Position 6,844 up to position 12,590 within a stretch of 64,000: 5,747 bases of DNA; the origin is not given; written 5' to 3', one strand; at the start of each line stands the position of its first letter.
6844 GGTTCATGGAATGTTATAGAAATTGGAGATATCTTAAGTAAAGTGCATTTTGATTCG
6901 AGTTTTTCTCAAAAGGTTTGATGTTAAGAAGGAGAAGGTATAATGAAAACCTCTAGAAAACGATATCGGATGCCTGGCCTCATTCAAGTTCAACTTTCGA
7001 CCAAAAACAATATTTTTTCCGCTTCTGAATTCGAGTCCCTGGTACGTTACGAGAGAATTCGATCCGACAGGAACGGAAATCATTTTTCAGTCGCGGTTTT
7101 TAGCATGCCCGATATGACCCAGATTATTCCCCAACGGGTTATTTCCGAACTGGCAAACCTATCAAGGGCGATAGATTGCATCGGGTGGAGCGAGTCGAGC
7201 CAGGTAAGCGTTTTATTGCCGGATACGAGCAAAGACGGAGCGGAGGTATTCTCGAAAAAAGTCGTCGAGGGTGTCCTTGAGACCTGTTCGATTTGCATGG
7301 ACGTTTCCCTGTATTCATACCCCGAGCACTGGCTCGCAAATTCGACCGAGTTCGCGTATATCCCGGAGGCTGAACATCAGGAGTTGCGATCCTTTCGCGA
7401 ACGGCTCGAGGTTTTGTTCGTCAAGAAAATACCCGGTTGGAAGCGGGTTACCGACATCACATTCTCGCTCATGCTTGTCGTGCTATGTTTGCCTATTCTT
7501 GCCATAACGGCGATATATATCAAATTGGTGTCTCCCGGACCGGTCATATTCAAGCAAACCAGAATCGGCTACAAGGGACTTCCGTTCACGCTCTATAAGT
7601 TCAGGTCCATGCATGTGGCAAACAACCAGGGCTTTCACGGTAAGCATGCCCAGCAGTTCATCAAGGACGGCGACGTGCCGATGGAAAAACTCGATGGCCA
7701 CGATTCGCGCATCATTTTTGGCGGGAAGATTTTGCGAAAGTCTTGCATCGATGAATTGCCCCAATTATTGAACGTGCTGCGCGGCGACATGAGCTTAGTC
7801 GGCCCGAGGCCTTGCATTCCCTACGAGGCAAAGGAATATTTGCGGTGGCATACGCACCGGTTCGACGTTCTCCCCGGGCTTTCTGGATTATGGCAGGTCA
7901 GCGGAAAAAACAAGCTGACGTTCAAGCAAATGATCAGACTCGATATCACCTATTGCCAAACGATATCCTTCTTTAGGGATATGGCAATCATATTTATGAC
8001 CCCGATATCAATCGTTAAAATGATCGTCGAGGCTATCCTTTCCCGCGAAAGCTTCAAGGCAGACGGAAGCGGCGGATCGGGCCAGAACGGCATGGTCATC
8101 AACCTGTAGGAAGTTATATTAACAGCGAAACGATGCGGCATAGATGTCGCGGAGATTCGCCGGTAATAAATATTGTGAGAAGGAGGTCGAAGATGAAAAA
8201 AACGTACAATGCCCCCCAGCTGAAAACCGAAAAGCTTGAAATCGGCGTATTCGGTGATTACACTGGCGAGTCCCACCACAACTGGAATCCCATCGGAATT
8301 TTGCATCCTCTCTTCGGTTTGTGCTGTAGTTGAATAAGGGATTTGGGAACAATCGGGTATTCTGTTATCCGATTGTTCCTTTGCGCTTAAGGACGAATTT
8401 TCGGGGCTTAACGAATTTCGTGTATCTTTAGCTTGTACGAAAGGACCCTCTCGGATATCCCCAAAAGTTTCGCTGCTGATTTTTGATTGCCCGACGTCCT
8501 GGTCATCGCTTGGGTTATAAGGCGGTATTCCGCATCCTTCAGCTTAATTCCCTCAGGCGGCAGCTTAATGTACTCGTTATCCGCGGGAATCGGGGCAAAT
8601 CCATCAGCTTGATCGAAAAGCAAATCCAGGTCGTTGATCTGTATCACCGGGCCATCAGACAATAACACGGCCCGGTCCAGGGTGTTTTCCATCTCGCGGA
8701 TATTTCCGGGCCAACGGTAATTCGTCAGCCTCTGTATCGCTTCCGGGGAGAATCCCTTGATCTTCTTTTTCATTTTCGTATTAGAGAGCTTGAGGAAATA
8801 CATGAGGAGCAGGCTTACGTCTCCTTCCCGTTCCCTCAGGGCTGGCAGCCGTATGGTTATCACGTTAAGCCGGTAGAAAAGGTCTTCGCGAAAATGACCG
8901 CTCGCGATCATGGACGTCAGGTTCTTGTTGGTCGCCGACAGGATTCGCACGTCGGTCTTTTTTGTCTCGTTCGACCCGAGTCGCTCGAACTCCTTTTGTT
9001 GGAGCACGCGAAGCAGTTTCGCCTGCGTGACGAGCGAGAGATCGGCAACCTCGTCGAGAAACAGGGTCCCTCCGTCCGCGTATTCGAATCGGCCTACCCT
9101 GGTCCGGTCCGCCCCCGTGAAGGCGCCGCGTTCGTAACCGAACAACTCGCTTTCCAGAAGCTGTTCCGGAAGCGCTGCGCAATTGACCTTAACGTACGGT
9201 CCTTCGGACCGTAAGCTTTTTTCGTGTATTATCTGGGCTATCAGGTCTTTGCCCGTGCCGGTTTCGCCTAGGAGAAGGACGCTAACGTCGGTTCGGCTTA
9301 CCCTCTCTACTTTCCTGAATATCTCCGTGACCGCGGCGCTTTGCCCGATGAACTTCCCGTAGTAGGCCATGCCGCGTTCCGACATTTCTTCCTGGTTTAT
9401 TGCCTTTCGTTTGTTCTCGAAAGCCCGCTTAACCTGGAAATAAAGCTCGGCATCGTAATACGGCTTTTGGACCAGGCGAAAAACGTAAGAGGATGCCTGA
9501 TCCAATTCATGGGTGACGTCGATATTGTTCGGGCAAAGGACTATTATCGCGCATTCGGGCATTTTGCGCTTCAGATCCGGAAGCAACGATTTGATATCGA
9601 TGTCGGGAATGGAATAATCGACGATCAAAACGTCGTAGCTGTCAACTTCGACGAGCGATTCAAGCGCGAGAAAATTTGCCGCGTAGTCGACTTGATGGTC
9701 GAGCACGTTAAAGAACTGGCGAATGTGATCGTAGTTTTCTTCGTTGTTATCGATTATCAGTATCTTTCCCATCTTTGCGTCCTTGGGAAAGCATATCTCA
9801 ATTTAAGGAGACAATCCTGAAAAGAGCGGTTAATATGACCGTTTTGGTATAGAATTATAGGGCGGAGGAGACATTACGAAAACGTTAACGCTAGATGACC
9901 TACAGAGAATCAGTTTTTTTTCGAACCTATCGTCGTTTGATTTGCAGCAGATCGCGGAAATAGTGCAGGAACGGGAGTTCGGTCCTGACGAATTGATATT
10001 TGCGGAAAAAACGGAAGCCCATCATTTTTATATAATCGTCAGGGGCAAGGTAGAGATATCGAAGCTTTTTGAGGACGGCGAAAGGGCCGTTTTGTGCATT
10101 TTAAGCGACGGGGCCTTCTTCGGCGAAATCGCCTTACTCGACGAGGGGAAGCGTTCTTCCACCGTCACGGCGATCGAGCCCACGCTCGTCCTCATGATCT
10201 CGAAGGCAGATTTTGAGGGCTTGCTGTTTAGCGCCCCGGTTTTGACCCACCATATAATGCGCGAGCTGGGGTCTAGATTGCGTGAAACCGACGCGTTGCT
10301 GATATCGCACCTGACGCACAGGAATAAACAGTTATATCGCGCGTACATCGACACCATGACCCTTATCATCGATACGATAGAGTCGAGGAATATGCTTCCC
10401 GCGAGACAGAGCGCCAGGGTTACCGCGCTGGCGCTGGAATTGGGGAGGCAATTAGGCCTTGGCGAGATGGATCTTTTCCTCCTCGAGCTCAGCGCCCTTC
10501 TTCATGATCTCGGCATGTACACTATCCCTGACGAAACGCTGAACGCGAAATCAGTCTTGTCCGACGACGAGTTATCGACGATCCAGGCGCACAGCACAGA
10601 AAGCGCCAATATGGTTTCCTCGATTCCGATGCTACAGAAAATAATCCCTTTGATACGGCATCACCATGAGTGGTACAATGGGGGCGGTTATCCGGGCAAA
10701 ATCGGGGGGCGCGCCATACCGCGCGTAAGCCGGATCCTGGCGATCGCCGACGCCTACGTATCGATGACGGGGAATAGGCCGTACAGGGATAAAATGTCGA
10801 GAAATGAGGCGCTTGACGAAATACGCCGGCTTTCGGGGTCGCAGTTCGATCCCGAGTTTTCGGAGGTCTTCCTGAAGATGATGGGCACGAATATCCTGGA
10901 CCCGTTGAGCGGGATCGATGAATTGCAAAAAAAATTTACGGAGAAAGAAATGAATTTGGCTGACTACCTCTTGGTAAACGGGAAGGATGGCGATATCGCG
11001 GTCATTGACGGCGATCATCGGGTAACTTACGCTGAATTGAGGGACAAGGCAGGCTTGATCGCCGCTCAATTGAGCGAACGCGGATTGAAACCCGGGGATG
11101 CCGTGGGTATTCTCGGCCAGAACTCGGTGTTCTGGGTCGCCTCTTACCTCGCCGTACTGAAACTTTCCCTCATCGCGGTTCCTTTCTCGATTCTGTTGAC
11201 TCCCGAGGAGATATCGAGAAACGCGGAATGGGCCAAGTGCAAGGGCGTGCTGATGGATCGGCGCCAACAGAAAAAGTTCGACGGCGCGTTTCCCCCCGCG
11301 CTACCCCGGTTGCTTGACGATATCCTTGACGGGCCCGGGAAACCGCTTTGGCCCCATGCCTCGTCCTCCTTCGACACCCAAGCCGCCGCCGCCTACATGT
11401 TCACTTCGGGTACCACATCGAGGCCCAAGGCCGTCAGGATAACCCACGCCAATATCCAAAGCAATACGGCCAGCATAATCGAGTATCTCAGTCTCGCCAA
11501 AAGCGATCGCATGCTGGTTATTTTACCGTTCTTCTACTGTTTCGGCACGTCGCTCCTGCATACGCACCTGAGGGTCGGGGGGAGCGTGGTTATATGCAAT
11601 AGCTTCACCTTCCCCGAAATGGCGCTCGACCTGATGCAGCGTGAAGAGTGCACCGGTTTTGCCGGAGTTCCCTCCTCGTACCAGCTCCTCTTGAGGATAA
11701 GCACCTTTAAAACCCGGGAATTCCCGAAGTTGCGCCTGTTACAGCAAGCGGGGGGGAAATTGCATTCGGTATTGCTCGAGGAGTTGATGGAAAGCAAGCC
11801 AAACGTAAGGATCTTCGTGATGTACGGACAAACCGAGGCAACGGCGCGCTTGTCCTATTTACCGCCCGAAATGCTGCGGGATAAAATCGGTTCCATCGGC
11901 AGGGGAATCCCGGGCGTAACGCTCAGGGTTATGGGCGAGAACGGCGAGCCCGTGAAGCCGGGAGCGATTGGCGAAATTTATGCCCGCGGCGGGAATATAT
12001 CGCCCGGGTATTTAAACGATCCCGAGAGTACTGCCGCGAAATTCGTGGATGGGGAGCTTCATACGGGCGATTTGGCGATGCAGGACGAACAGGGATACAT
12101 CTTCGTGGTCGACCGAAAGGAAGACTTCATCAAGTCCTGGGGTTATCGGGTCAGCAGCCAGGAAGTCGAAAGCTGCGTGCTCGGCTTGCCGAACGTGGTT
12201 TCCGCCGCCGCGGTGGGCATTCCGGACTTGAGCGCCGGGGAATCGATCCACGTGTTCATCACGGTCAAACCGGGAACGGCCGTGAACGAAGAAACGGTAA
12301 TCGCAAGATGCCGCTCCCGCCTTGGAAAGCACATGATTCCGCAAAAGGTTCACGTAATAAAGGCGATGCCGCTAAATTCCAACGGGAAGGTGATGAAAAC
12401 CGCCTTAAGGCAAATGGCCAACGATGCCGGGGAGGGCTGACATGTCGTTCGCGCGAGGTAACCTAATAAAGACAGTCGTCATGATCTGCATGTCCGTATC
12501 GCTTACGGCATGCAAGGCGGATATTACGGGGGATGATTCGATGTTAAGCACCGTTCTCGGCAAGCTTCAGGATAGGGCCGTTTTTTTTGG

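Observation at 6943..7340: Degenerate GGDEF domain with an intact RxxD inhibitory-site motif fused to the priming sugar transferase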

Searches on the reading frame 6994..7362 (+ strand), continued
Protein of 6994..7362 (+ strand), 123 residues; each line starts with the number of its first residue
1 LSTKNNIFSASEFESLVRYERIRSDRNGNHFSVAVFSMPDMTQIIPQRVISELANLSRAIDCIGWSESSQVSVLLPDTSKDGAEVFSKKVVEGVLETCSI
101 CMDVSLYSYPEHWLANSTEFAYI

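Call 51: search_solved_structures(query=A4, max_evalue=0.01, show_alignments=5)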
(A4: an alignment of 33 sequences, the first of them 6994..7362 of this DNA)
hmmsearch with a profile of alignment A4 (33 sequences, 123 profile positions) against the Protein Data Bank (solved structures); distinct sequences matched with E-value up to 0.01: 6.
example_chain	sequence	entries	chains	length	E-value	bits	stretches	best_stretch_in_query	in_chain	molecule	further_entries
6khu_A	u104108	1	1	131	1.3e-05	28.1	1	6-118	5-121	Diguanylate cyclase/phosphodiesterase-domain containing protein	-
3ign_A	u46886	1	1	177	0.00091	22.2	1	13-101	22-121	Diguanylate cyclase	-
6d9m_A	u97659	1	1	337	0.0014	21.5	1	17-95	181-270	Fusion protein of Endolysin,Response receiver sensor diguanylate cyclase, GAF domain-conta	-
9t28_A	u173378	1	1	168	0.0034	20.3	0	11-97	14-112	diguanylate cyclase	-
3i5b_A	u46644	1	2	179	0.006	19.5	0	11-97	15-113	WspR response regulator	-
3i5c_A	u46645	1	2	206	0.0085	19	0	11-97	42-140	Fusion of General control protein GCN4 and WSPR response regulator protein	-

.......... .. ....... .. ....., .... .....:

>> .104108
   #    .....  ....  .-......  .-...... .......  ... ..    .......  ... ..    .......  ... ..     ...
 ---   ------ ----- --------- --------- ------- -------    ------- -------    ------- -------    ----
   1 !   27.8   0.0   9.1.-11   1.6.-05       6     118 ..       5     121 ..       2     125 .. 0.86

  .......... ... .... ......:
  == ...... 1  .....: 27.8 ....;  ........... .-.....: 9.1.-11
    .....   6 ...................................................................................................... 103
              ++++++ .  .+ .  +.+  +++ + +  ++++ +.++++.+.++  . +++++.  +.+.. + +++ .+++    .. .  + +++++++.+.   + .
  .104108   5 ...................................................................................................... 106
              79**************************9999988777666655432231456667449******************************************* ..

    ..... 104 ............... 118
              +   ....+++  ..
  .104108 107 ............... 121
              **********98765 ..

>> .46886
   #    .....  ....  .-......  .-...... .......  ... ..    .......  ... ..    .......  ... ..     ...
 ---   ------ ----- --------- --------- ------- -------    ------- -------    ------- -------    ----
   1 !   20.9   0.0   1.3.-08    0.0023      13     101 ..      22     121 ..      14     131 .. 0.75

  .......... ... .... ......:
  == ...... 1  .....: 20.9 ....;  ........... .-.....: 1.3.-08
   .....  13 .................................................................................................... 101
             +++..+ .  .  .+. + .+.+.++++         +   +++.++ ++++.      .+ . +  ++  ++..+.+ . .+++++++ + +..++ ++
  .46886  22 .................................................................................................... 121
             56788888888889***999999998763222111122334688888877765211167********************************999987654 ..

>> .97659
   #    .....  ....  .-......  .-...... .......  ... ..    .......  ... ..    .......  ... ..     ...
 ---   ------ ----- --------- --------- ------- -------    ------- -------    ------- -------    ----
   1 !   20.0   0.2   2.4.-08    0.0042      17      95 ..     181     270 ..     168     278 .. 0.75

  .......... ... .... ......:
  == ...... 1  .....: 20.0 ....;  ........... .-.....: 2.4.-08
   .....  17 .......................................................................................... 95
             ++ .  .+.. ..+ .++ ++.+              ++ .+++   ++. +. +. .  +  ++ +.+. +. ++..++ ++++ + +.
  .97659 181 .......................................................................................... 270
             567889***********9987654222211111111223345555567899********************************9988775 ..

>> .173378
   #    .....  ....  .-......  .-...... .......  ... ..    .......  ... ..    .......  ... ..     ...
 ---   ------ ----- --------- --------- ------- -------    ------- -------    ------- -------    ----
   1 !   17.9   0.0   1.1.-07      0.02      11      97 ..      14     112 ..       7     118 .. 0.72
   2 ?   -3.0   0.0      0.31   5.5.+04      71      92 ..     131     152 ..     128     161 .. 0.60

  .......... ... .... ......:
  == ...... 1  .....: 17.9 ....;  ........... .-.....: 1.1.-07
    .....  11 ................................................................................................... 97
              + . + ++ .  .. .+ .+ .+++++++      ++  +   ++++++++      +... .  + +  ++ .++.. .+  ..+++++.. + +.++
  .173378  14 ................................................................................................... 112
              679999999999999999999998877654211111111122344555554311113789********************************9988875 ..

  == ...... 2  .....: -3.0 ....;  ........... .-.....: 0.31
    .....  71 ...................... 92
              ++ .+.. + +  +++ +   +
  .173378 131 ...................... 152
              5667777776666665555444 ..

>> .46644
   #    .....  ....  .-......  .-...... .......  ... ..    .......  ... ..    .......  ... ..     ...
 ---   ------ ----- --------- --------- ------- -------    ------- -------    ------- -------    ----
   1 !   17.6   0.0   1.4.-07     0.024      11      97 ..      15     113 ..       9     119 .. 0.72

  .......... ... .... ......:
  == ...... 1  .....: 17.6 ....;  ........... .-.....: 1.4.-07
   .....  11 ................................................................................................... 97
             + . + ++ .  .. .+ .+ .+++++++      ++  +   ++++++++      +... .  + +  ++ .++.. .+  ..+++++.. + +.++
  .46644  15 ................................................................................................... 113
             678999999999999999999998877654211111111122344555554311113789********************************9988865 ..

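Call 54: find_homologous_proteins(query=A2, max_evalue=0.00001)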
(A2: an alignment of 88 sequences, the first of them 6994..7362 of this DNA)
Query A2 (88 sequences): 1206 candidates shared short words with the query, none scored E <= 0.00001.

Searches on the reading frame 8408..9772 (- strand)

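Call 9: search_protein_families(library=pfam, proteins=[window:8408-9772:-], max_evalue=0.001)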
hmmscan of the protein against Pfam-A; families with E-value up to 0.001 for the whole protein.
window:8408-9772:- (454 aa): 6 families
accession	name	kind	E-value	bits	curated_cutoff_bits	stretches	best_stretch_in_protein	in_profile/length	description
PF00158.32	Sigma54_activat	-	3e-72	242.2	20.2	1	142-307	2-167/168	Sigma-54 interaction domain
PF14532.12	Sigma54_activ_2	-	2.4e-24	86.6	25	1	142-312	1-138/138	Sigma-54 interaction domain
PF25601.1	AAA_lid_14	-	1e-23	83.4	27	1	313-386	1-74/87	AAA+ ATPase lid domain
PF02954.25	HTH_8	-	4.6e-12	45.9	22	1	411-449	2-40/42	Bacterial regulatory protein, Fis family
PF00072.30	Response_reg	-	6.5e-09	36.4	30.2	1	4-111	1-107/111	Response regulator receiver domain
PF07728.20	AAA_5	-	2.2e-07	31.4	22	1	165-283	2-123/139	AAA domain (dynein-related subfamily)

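Call 70: search_protein_families(library=ncbifam, proteins=[window:8408-9772:-], max_evalue=0.01)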
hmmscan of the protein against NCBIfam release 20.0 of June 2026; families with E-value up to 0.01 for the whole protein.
window:8408-9772:- (454 aa): 47 families (the best 25 are shown)
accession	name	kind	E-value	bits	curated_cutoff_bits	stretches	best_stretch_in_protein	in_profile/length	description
TIGR01818.1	ntrC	equivalog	7.9e-112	374.4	558.6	1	5-384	2-379/463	nitrogen regulation protein NR(I)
TIGR01817.1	nifA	equivalog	2.7e-110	369.7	528.85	1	122-394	177-448/534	nif-specific transcriptional activator NifA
NF008469.0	PRK11361.1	equivalog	6.1e-110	368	714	1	3-451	6-454/461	acetoacetate metabolism transcriptional regulator AtoC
TIGR02915.1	PEP_resp_reg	equivalog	9.2e-106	354.3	502.6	1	64-450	64-441/445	PEP-CTERM-box response regulator transcription factor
NF041552.1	TF_PrdR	equivalog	1e-105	354.3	795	1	120-450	248-575/577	sigma-54 dependent transcriptional regulator PrdR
NF003451.0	PRK05022.1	equivalog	4.1e-98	329.3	476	1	121-441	172-498/512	nitric oxide reductase transcriptional regulator NorR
NF038308.1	RNA_repair_RtcR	equivalog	4.6e-95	319.5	650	1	127-443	167-503/530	RNA repair transcriptional activator RtcR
NF050807.1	TransRegFlbDCaul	equivalog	3.6e-92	309.6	750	1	140-450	119-437/454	sigma-54-dependent transcriptional regulator FlbD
NF041906.1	V4R_TF_MobR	exception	5.3e-92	309.1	999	1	140-449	233-542/544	phenol degradation transcriptional regulator MobR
NF007689.0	PRK10365.1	equivalog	3.9e-91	306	760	1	20-448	24-439/441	sigma-54-dependent response regulator transcription factor ZraR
NF011958.0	PRK15429.1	equivalog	5.7e-91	306.1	830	1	136-449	376-682/692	formate hydrogenlyase transcriptional activator FlhA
TIGR02974.1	phageshock_pspF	equivalog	6.7e-88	295.1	443.55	1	142-382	2-243/336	phage shock protein operon transcriptional activator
NF008176.1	PRK10923.1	equivalog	4.4e-87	292.6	620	1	43-383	45-382/469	nitrogen regulation protein NR(I)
NF041946.1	LuxO_transreg_Vib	equivalog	3.8e-86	289.7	800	1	19-449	14-458/463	quorum-sensing sigma-54 dependent transcriptional regulator LuxO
NF049963.1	RespRegFlgRCampy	domain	3e-84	283.4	750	1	37-452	35-428/429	fla regulon two-component system response regulator FlgR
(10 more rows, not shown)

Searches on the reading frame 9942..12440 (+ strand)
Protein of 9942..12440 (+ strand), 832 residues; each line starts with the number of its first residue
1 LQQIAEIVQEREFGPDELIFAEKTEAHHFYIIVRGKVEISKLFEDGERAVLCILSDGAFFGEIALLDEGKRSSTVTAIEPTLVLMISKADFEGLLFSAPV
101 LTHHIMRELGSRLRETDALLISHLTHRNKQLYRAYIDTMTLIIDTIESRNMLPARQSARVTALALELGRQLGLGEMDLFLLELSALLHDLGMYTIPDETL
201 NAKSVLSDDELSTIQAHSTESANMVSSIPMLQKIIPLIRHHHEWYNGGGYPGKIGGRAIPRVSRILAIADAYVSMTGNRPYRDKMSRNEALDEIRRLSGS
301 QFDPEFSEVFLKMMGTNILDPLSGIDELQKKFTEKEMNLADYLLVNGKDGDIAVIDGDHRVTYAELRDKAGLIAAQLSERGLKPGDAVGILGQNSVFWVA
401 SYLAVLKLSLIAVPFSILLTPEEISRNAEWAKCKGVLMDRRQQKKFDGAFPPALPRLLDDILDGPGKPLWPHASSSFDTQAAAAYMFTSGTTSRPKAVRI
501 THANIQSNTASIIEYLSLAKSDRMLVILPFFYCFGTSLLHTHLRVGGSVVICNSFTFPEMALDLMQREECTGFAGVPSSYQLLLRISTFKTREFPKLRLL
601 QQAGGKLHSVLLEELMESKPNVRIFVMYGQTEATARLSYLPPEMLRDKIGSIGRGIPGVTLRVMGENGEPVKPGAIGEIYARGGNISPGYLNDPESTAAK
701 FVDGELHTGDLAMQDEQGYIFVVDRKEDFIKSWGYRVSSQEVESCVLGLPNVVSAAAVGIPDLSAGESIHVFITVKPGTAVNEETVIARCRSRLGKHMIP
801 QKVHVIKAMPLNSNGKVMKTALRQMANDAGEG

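Call 9: search_protein_families(library=pfam, proteins=[window:9942-12440:+], max_evalue=0.001)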
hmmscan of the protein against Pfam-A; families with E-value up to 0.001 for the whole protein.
window:9942-12440:+ (832 aa): 5 families
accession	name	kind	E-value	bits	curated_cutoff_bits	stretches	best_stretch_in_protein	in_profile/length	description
PF00501.34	AMP-binding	-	1.2e-70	238.7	29.9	1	349-691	9-384/384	AMP-binding enzyme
PF13487.12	HD_5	-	6.8e-41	140.3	27.2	1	141-305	2-169/170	HD domain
PF00027.35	cNMP_binding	-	1.3e-23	83.2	27.5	1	11-95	2-86/89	Cyclic nucleotide-binding domain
PF01966.28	HD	-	4.5e-17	62.8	22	1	157-273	5-114/116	HD domain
PF13193.12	AMP-binding_C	-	4.7e-15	56.7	24.5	1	741-816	1-76/76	AMP-binding enzyme C-terminal domain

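Call 70: search_protein_families(library=ncbifam, proteins=[window:9942-12440:+], max_evalue=0.01)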
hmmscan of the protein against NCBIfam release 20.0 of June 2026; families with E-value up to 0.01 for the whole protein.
window:9942-12440:+ (832 aa): 118 families (the best 25 are shown)
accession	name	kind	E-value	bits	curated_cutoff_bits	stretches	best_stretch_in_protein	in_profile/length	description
NF004837.0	PRK06187.1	subfamily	2.2e-99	333.1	476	2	475-828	165-524/531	long-chain-fatty-acid--CoA ligase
NF006182.0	PRK08316.1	subfamily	5.2e-91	305.7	663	2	476-828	167-519/523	fatty acyl-CoA synthetase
TIGR03098.1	ligase_PEP_1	hypoth_equivalog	1.8e-87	294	592.35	2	480-823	163-515/517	acyl-CoA ligase (AMP-forming), exosortase A system-associated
NF005307.0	PRK06839.1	equivalog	6.3e-74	249.4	748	1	351-827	18-494/496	o-succinylbenzoate--CoA ligase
NF009233.0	PRK12583.1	subfamily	1.1e-70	238.6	832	2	475-826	196-550/558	fatty acid CoA ligase family protein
NF004511.1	PRK05852.1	equivalog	2.8e-70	237.4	650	1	356-824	22-502/505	FadD7 family fatty acid--CoA ligase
NF002966.0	PRK03640.1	equivalog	1.8e-69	234.6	556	1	351-827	18-481/483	o-succinylbenzoate--CoA ligase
NF005702.0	PRK07514.1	subfamily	4.6e-69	233.1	558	1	355-827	24-501/506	malonyl-CoA synthase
NF005801.1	PRK07656.1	equivalog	1.1e-68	232.1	657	2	476-823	160-500/500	FadD3 family acyl-CoA ligase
NF052269.1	Staph_lig_FadD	equivalog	1.3e-67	228.3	650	1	352-829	17-496/499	long-chain-fatty-acid--CoA ligase FadD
NF005857.1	PRK07786.1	exception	4e-67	226.9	733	2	477-825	163-511/513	fatty-acid--CoA ligase FadD5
NF006572.0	PRK09088.1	equivalog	3.2e-63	214.1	696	1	358-826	26-487/491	acyl-CoA synthetase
NF004797.0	PRK06145.1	equivalog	1.5e-62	211.6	850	1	353-826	20-495/499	acyl-CoA synthetase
TIGR01923.1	menE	equivalog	2.6e-61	207.8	330.15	1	362-821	1-441/442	o-succinylbenzoate--CoA ligase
TIGR01733.1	AA-adenyl-dom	subfamily_domain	8.5e-61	206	317.4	1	362-756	1-408/409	amino acid adenylation domain-containing protein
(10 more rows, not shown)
